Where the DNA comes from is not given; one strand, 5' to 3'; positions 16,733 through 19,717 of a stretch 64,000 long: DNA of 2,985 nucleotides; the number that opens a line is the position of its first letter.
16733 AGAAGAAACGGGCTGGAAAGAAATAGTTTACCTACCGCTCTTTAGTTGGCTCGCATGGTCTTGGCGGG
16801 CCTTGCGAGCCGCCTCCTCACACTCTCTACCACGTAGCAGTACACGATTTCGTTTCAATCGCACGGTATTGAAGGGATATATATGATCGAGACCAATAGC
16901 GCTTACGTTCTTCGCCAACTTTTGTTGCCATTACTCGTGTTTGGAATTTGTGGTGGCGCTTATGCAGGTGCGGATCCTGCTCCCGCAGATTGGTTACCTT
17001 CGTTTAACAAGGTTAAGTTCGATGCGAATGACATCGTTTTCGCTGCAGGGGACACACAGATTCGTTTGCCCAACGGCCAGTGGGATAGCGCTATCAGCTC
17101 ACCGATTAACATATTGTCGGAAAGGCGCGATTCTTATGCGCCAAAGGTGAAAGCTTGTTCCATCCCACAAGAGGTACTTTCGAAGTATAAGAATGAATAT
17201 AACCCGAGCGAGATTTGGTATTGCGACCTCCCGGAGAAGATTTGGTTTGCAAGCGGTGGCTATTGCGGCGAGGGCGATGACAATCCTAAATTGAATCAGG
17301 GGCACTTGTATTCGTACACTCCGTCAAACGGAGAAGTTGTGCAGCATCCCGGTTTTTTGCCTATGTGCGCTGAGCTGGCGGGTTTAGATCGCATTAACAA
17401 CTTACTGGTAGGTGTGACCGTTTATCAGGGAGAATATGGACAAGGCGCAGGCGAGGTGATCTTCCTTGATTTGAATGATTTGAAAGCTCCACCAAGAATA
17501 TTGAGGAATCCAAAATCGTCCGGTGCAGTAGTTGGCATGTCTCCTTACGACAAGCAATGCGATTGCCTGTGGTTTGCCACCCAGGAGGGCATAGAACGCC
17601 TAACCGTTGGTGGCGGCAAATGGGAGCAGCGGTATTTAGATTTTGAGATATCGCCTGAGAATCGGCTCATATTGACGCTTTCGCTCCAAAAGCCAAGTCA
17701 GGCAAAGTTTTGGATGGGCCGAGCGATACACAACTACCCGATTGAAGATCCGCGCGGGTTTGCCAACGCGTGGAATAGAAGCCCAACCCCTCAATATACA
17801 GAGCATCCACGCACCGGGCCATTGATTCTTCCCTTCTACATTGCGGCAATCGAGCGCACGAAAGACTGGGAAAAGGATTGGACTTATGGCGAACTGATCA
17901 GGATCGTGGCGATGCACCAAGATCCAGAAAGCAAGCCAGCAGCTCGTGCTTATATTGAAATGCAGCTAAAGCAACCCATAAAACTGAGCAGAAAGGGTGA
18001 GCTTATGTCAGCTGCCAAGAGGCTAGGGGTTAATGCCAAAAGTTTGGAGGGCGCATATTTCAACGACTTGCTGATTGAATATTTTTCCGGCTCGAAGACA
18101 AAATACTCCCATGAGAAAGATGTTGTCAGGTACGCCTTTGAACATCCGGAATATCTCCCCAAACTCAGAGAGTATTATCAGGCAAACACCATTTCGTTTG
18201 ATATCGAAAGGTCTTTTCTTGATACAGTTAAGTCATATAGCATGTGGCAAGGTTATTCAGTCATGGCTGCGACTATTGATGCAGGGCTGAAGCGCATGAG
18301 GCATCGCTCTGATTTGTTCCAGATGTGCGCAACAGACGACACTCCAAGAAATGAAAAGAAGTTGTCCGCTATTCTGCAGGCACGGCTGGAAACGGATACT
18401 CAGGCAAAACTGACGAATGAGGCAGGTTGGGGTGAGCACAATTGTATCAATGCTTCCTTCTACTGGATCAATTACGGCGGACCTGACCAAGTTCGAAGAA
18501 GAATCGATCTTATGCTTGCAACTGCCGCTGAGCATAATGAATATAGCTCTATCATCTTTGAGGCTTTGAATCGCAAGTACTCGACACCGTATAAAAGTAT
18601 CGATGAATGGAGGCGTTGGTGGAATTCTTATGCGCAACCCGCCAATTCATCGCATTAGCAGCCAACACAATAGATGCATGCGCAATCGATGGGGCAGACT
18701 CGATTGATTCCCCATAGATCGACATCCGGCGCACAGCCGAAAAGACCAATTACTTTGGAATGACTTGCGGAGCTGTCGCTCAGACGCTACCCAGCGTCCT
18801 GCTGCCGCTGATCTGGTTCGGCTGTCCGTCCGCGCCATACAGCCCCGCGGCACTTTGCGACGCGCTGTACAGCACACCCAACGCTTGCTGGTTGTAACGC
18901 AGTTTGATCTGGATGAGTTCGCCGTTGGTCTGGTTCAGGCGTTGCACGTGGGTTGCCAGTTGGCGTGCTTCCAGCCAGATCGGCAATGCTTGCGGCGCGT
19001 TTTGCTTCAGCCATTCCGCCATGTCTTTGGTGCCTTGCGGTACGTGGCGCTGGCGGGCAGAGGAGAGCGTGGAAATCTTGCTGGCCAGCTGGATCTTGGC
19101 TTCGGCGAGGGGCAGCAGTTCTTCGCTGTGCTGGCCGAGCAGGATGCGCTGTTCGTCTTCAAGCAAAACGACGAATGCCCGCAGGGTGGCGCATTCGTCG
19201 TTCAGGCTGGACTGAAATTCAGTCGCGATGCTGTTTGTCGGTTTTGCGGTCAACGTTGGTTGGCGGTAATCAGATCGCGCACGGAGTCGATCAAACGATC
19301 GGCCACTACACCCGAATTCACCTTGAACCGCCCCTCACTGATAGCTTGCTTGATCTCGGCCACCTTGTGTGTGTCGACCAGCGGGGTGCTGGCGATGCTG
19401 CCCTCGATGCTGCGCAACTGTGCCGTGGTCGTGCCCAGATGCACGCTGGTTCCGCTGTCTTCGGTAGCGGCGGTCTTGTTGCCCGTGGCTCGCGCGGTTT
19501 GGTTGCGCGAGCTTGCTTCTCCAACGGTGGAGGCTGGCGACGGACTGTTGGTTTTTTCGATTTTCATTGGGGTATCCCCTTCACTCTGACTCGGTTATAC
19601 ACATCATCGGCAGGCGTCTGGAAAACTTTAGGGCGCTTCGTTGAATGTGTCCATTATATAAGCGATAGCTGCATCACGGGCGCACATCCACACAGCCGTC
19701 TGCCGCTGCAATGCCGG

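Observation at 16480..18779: AT-richer ~2.3 kb insert between motB and flgN carrying a single 591-aa secreted orphan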

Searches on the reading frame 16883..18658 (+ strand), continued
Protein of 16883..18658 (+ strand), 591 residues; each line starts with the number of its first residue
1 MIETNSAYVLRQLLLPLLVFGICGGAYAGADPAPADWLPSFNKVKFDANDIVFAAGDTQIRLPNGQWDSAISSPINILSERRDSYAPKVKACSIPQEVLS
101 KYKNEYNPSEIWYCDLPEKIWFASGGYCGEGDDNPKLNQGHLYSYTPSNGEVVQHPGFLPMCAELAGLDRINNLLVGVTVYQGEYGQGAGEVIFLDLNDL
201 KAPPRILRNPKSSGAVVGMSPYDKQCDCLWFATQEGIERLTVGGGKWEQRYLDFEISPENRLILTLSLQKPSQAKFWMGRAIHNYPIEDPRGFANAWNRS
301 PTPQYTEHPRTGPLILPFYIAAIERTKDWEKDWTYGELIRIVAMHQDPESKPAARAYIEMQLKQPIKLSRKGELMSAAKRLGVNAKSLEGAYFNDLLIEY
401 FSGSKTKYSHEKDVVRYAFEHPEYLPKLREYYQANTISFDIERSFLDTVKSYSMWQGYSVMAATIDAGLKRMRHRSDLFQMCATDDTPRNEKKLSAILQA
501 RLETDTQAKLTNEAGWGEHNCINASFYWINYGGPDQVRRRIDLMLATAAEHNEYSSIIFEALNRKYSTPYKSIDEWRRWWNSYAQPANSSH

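Call 82: search_dna_similar(query=window:16883-18655:+, collection=phages, mode=protein, max_evalue=0.001, max_rows=10)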
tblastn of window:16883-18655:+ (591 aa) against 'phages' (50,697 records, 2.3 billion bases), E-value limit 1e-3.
No match.

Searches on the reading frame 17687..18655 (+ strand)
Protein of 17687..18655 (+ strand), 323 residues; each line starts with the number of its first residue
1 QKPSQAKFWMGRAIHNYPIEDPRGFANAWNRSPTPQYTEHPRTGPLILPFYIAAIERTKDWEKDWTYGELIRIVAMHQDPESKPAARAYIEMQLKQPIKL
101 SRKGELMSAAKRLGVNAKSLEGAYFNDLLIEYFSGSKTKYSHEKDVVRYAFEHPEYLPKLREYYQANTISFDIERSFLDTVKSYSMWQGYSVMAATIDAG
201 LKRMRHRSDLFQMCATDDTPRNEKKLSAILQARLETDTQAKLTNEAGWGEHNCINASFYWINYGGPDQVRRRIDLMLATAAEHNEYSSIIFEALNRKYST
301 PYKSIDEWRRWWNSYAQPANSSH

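Call 63: predict_structure(alignment_id=A2)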
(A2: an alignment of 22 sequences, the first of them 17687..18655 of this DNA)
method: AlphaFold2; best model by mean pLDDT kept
length: 323 residues; sequences in the alignment: 22
mean_pLDDT: 85.7   pTM: 0.73
mean pLDDT of the five models: 85.7, 83.2, 83.2, 82.0, 81.3
residues with pLDDT >= 90: 161; 70-90: 129; 50-70: 27; < 50: 6
segments of 3 or more residues with pLDDT < 50: 319-323
pLDDT, mean of each block of 10 residues (from residue 1): 74 83 82 65 80 80 76 90 93 85 85 85 88 79 80 94 94 92 93 96 95 88 89 93 76 92 86 94 95 94 93 69 33
secondary structure, 60 per line:
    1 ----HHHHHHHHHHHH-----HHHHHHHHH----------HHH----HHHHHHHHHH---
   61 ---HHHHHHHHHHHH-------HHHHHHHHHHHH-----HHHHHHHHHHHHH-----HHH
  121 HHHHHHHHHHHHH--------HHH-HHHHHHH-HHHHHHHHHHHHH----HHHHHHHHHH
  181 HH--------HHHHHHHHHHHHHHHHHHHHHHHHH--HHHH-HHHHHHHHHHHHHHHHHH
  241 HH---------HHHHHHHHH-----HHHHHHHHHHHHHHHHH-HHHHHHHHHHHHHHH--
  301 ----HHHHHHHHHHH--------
elements in order: H5-16 H22-30 H48-57 H64-75 H83-94 H100-112 H118-133 H146-152 H154-166 H171-182 H191-215 H218-221 H223-242 H252-260 H266-282 H284-298 H305-315

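Call 65: fold_search(model_id=the predicted structure, library=pdb)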
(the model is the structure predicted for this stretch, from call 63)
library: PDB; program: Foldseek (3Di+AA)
matches with E <= 10: 867; with E <= 0.001: 0
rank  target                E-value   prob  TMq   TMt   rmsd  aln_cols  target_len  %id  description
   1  9hmf_K                3.5e-02  0.77  0.21  0.13  17.6       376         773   14  Periplasmic scaffold of the Campylobacter jejuni flagellar motor (alpha carbon trace) (released 2024-12-25)
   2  7vop_V                1.5e-01  0.51  0.19  0.11  15.7       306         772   10  Cryo-EM structure of Xenopus laevis nuclear pore complex cytoplasmic ring subunit (released 2022-02-02)
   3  3c2g_A                1.6e-01  0.60  0.26  0.16  17.6       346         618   13  Crystal complex of SYS-1/POP-1 at 2.5A resolution (released 2008-05-20)
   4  5dbk_A                1.6e-01  0.33  0.17  0.16  21.4       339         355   13  apo form of the quorum sensor NprR from B. thuringiensis (released 2016-07-13)
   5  5ok9_A                1.6e-01  0.20  0.12  0.15  24.1       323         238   10  CH1 chimera of human 14-3-3 sigma with the HSPB6 phosphopeptide in a conformation with swapped phosphopeptides (released 2017-10-11)
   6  8y9r_A                1.7e-01  0.69  0.23  0.25  18.7       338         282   13  Crystal structure of Spiral2 microtubule-binding domain from Physcomitrella patens (released 2024-12-18)
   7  7p3x_A                1.8e-01  0.82  0.27  0.18  15.7       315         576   11  Homology model of the full-length AP-3 complex in a compact open conformation (released 2021-09-29)
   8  9w9i_D                2.0e-01  0.54  0.22  0.25  17.1       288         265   12  Cryo-EM structure of the kinesin-2 tail domain in complex with KAP3 and APC (released 2025-10-01)
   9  4gpk_A                2.0e-01  0.30  0.17  0.16  20.4       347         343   11  Crystal structure of NprR in complex with its cognate peptide NprX (released 2013-07-03)
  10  5xah_A                2.0e-01  0.28  0.17  0.16  18.4       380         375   12  Crystal structure of human Importin4 (released 2018-02-14)
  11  4p6z_B                2.3e-01  0.69  0.27  0.18  16.6       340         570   13  Crystal structure of the human BST2 cytoplasmic domain and the HIV-1 Vpu cytoplasmic domain bound to the clathrin adap (released 2014-05-21)
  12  9c59_B                2.4e-01  0.77  0.30  0.19  17.1       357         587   13  Human AP-3 dimer bound to myristoylated Arf1 (Q71L) and LAMP1 cargo on a lipid nanodisc (released 2024-12-18)
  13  4ynv_A                2.4e-01  0.35  0.19  0.21  19.7       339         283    9  Assembly Chaperone of RpL4 (Acl4) (Residues 28-338) (released 2015-05-13)
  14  3lpz                  2.5e-01  0.33  0.21  0.21  15.1       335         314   11  Crystal structure of C. therm. Get4 (released 2010-03-16)
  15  3w3v                  2.8e-01  0.72  0.29  0.13  15.2       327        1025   12  Crystal structure of Kap121p mutant D353K/E396K/D438K (released 2013-04-10)
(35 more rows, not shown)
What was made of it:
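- A periplasmic β-domain + α-solenoid architecture is what PflA has, and the top (non-significant) Foldseek hit of the C-domain is a chain of the C. jejuni motor scaffold (call 65). The best Foldseek hit of the C-domain is 9hmf_K, the C. jejuni periplasmic scaffold (call 65). It sits among dozens of generic TPR/ARM/HEAT hits of similar score (call 65).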

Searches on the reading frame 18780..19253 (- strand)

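Call 3: search_protein_families(library=pfam, proteins=[window:18780-19253:-], max_evalue=1)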
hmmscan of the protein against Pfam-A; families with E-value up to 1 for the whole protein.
window:18780-19253:- (157 aa): 2 families
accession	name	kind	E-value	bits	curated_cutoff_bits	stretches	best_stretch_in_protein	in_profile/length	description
PF05130.17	FlgN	-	1.5e-21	77.8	30.5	1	11-146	4-146/147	FlgN protein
PF16383.10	DUF4992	-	0.17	12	29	1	5-87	89-168/183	Domain of unknown function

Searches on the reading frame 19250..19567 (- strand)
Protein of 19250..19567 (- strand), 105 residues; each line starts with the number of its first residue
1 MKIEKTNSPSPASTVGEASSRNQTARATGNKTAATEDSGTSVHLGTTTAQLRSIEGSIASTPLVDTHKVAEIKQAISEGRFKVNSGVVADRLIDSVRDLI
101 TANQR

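Call 3: search_protein_families(library=pfam, proteins=[window:19250-19567:-], max_evalue=1)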
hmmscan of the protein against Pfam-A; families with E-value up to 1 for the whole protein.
window:19250-19567:- (105 aa): 3 families
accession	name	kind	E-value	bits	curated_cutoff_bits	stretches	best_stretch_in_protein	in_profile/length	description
PF04316.19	FlgM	-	2.8e-13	50.3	25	1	41-94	2-55/55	Anti-sigma-28 factor, FlgM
PF22489.1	BACOVA_N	-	0.1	13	26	1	79-97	6-27/41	BACOVA_00430, N-terminal domain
PF01479.30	S4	-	0.22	11.7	22.8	1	70-88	17-35/48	S4 domain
